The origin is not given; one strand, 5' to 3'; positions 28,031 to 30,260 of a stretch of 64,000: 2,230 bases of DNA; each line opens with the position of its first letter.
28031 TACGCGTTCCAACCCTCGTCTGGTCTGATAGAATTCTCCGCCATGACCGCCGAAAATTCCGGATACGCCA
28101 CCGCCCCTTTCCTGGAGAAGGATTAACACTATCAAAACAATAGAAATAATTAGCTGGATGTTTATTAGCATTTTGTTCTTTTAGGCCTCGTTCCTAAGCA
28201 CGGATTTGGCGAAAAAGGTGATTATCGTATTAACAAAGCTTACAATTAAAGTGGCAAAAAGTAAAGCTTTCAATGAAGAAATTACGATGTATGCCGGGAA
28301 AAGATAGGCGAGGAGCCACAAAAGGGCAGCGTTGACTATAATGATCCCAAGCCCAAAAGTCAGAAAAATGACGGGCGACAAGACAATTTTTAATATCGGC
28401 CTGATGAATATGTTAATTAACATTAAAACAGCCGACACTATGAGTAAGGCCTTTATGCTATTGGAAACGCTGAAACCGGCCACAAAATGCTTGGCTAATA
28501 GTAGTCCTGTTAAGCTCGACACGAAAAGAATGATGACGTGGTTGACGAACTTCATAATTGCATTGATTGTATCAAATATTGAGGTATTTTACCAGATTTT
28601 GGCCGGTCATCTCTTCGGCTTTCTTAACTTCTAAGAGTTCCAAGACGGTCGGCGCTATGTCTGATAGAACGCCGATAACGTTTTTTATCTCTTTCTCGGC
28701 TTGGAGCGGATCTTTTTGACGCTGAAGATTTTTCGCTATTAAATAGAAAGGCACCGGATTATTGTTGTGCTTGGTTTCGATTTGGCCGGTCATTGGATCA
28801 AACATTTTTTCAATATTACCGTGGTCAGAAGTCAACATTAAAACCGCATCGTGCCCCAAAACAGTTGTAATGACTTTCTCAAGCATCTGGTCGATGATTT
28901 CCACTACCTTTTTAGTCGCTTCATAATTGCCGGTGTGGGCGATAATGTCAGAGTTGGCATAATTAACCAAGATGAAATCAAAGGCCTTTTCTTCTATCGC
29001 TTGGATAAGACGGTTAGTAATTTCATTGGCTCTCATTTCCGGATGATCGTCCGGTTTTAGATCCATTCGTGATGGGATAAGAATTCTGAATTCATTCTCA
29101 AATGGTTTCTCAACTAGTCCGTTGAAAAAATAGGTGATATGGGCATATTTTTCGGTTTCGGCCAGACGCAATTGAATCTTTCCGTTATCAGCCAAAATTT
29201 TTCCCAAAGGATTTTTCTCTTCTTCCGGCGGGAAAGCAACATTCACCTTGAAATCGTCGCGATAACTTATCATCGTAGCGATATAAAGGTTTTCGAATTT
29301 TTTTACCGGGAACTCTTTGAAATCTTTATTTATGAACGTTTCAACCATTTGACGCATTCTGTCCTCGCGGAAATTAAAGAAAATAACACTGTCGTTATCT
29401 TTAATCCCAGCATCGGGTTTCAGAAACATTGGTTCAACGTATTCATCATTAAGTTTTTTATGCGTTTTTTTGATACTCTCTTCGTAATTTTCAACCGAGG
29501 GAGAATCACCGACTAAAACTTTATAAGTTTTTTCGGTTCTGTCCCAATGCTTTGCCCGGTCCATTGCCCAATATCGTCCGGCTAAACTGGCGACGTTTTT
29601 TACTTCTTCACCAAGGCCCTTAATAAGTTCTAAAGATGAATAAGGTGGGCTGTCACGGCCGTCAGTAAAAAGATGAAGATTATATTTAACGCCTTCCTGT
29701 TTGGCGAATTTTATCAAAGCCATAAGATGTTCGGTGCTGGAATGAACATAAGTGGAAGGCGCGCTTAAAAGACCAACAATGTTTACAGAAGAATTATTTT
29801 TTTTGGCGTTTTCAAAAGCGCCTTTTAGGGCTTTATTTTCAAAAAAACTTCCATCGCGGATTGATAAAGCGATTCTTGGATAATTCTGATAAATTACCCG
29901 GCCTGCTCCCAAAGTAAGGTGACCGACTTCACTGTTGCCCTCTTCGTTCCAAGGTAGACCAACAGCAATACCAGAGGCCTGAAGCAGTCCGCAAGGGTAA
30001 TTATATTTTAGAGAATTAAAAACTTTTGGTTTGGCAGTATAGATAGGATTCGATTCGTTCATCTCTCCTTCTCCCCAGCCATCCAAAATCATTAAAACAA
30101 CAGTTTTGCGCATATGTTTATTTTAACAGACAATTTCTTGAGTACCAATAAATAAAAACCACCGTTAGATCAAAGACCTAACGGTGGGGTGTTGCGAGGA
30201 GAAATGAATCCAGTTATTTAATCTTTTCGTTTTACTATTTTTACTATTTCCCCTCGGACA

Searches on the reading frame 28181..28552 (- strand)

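Call 14: search_protein_families(library=pfam, proteins=[window:28181-28552:-], max_evalue=0.001)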
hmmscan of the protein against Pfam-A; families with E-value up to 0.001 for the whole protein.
window:28181-28552:- (123 aa): 1 family
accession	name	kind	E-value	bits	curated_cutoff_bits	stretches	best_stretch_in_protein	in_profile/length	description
PF04020.18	Phage_holin_4_2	-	2.3e-16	60.7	28.8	1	6-110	3-105/105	Mycobacterial 4 TMS phage holin, superfamily IV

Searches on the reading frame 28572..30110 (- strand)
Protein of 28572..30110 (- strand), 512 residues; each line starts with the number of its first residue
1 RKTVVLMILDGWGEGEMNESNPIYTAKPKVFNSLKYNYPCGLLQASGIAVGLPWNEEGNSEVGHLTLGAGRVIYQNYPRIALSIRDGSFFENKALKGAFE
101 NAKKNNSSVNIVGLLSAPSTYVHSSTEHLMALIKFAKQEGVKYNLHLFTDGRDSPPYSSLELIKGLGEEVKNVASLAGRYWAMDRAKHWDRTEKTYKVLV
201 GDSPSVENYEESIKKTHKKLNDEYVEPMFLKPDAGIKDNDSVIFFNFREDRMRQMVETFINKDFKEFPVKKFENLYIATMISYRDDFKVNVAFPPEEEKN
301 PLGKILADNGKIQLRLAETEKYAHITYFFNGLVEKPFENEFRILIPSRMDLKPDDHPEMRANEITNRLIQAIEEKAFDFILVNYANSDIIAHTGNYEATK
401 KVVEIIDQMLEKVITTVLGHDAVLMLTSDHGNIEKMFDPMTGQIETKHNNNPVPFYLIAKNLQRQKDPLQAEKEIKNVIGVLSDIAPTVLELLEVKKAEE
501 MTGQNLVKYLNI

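Call 14: search_protein_families(library=pfam, proteins=[window:28572-30110:-], max_evalue=0.001)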
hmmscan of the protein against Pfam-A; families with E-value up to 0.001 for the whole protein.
window:28572-30110:- (512 aa): 3 families
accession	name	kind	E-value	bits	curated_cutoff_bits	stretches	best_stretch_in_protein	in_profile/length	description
PF01676.23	Metalloenzyme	-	3e-66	223.9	24.3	1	2-497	1-252/252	Metalloenzyme superfamily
PF06415.18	iPGM_N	-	5.6e-61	206.2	27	1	80-284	1-216/217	BPG-independent PGAM N-terminus (iPGM_N)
PF00884.28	Sulfatase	-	0.0002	21.2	25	1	400-494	207-300/301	Sulfatase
